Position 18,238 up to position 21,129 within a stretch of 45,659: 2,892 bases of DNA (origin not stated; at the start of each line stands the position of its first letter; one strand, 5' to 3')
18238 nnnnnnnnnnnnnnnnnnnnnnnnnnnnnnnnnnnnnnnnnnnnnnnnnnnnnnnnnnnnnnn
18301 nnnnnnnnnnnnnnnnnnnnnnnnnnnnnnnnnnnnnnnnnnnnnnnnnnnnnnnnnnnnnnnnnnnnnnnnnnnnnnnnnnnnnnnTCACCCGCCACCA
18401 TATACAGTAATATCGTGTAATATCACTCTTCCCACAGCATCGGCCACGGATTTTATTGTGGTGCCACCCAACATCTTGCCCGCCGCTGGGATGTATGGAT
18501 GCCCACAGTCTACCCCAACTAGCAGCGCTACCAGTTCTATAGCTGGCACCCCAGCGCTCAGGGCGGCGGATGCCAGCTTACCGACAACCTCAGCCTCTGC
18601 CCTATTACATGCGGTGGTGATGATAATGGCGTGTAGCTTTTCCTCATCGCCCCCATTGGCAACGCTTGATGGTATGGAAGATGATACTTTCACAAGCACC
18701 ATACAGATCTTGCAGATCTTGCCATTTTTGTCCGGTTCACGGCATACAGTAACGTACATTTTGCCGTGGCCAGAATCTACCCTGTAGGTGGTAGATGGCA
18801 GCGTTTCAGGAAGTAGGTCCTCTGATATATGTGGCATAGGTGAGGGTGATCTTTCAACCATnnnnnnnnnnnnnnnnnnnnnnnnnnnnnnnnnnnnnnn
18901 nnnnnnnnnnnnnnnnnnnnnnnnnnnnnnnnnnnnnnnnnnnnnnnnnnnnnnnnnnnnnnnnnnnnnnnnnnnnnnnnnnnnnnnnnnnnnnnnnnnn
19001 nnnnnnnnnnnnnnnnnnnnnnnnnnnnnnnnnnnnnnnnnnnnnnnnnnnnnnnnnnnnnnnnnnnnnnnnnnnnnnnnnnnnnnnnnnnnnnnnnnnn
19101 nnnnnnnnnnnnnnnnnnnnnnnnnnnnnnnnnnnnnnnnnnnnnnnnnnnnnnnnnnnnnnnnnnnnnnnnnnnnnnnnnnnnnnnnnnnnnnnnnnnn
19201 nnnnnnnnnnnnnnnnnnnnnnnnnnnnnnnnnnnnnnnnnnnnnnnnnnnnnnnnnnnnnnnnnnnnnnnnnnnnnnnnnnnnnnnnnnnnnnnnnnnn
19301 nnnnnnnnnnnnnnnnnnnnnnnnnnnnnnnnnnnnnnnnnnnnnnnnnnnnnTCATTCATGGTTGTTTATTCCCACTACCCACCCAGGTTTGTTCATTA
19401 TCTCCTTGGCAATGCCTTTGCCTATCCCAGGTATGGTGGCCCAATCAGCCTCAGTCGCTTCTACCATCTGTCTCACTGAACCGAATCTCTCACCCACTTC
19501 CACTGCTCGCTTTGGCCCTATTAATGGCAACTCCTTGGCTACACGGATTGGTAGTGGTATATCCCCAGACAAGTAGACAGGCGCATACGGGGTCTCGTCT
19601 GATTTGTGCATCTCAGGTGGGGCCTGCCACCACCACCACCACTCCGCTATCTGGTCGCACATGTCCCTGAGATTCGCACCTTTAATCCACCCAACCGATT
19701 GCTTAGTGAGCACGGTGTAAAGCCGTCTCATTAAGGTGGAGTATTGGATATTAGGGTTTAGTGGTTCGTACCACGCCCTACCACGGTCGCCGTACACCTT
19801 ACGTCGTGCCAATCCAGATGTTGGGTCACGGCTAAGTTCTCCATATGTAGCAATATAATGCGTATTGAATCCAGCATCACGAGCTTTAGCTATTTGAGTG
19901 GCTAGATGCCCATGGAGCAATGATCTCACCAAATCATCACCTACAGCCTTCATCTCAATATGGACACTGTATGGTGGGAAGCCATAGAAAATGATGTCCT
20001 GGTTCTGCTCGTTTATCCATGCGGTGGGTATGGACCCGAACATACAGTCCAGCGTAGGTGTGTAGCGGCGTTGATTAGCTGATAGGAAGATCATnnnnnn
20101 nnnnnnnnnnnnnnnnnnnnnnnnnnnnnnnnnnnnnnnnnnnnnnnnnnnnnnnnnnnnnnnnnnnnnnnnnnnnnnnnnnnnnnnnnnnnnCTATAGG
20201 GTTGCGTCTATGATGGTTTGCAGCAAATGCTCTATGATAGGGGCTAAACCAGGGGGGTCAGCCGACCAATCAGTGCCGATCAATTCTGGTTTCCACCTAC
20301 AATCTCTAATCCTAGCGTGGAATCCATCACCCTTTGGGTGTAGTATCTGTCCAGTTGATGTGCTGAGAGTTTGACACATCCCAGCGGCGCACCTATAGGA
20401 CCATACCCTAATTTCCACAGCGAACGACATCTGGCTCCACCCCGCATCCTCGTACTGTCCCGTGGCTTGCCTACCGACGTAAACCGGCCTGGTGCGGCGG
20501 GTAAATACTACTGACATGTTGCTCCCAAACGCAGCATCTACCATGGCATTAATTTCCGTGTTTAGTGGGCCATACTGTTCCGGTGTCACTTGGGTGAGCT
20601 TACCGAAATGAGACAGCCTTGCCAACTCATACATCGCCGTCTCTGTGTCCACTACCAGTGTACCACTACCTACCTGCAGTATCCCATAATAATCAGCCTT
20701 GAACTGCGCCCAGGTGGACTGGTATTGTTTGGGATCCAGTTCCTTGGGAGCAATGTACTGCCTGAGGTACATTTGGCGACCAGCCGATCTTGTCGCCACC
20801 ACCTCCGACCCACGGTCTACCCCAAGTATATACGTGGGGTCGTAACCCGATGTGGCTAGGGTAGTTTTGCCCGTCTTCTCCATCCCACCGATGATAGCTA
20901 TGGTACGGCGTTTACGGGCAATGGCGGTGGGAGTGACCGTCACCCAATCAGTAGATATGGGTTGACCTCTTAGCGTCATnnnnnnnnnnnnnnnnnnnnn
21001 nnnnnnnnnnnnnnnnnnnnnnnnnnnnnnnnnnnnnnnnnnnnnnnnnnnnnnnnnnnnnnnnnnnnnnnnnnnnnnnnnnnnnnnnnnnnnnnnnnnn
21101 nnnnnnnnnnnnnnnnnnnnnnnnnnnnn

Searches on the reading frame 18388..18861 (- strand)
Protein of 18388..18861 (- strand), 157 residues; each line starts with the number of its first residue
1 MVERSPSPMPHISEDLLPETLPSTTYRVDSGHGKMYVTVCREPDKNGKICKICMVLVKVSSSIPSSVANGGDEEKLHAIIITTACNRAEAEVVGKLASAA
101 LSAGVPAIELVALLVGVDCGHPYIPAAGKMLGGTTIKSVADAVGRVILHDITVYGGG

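Call 18: search_protein_families(library=pfam, proteins=[window:18388-18861:-], max_evalue=0.01)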
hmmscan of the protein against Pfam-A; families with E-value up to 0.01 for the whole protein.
window:18388-18861:- (157 aa): 1 family
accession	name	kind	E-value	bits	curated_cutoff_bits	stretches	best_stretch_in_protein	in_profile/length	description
PF12637.14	TSCPD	-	4.7e-11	43.3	22.8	1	72-147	23-84/88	TSCPD domain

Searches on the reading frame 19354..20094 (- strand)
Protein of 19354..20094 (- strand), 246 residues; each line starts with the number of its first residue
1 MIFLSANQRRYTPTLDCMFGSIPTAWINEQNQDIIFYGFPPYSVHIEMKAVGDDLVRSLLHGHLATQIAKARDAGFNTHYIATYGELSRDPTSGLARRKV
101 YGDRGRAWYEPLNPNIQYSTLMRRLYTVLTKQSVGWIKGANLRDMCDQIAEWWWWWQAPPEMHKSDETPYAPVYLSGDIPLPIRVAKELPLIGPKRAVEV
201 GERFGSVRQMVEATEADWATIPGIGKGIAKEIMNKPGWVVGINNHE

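Call 18: search_protein_families(library=pfam, proteins=[window:19354-20094:-], max_evalue=0.01)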
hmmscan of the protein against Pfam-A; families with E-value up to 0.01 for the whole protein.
window:19354-20094:- (246 aa): 3 families
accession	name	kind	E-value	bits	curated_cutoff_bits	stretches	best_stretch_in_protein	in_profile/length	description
PF14520.12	HHH_5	-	1.1e-05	26.3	27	1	188-233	6-52/57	Helix-hairpin-helix domain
PF12826.13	HHH_2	-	2e-05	25.1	27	1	190-233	9-52/64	Helix-hairpin-helix motif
PF00633.29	HHH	-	0.00017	21.7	24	1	212-233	7-28/30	Helix-hairpin-helix motif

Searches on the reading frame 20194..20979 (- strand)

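Call 18: search_protein_families(library=pfam, proteins=[window:20194-20979:-], max_evalue=0.01)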
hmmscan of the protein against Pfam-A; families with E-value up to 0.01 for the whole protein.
window:20194-20979:- (261 aa): 1 family
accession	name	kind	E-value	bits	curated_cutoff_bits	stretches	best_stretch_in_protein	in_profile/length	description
PF13479.12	AAA_24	-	1.5e-05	25.4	27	1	29-176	6-143/195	AAA domain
